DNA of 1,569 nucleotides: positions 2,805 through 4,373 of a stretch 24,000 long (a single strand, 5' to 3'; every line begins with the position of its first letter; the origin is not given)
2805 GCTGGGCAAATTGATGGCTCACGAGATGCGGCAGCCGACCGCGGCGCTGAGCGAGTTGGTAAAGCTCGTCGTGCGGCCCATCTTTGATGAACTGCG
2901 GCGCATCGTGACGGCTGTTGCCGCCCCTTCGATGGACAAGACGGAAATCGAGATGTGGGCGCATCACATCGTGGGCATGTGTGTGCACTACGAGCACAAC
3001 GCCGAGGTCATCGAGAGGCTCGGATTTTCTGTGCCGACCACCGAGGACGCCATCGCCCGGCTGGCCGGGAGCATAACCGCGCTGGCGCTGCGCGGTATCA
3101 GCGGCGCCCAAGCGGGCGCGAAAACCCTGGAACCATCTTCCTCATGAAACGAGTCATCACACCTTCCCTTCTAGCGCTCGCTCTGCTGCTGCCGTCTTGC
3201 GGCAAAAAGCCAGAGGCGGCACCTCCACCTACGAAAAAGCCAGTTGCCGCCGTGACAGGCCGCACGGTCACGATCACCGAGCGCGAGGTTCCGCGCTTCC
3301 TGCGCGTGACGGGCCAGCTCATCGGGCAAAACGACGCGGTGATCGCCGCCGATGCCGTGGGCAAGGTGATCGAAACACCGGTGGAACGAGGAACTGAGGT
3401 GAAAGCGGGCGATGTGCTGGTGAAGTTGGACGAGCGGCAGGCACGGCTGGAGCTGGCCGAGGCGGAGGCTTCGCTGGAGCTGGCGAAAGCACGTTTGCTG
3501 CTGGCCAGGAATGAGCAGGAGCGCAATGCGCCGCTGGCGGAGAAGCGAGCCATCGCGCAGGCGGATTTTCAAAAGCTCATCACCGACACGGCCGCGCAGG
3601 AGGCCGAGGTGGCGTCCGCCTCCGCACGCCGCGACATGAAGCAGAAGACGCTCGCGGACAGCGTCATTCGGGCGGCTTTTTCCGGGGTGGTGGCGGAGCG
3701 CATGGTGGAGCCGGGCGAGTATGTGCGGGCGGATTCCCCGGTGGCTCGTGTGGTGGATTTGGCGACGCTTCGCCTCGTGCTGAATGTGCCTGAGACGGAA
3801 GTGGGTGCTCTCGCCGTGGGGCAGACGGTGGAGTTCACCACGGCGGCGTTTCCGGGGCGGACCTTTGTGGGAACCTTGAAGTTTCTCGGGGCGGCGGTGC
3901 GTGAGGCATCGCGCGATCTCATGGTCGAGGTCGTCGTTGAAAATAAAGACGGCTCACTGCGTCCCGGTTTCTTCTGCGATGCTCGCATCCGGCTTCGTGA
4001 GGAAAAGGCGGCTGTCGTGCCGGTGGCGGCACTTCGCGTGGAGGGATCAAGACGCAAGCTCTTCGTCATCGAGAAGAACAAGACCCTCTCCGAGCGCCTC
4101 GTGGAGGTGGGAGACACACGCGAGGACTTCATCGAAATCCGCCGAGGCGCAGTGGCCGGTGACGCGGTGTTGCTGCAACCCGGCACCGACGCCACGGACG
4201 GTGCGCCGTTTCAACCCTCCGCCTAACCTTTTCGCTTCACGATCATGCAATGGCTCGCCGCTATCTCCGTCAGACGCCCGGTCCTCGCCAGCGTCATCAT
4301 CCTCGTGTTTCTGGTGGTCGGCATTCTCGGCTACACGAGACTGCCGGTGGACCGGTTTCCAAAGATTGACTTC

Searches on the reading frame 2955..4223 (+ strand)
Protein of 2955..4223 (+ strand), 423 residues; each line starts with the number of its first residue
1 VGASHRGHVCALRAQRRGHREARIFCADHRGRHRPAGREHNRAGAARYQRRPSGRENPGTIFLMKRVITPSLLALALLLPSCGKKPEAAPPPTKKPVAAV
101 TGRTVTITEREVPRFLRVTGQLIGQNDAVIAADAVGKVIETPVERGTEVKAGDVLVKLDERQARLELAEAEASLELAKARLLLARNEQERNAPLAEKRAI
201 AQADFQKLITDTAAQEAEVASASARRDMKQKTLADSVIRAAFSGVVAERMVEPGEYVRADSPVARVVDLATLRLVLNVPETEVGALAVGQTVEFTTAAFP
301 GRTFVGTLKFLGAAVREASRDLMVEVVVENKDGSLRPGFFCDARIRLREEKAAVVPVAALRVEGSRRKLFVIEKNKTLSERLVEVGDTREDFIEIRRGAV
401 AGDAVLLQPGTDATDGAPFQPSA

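Call 8: search_protein_families(library=pfam, proteins=[window:2955-4223:+], max_evalue=0.01)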
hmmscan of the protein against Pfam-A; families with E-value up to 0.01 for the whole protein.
window:2955-4223:+ (423 aa): 4 families
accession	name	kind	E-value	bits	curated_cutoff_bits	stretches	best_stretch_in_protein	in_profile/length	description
PF16576.10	HlyD_D23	-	6e-27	94.8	30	1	126-340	18-213/214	Barrel-sandwich domain of CusB or HlyD membrane-fusion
PF13437.12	HlyD_3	-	6.2e-17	62.7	22.2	1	237-338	1-106/106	HlyD family secretion protein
PF00364.28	Biotin_lipoyl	-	0.00079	19.6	22.1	0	129-158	44-73/73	Biotin-requiring enzyme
PF13533.13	Biotin_lipoyl_2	-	0.007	16.6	29.8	0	130-159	3-32/32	Biotin-lipoyl like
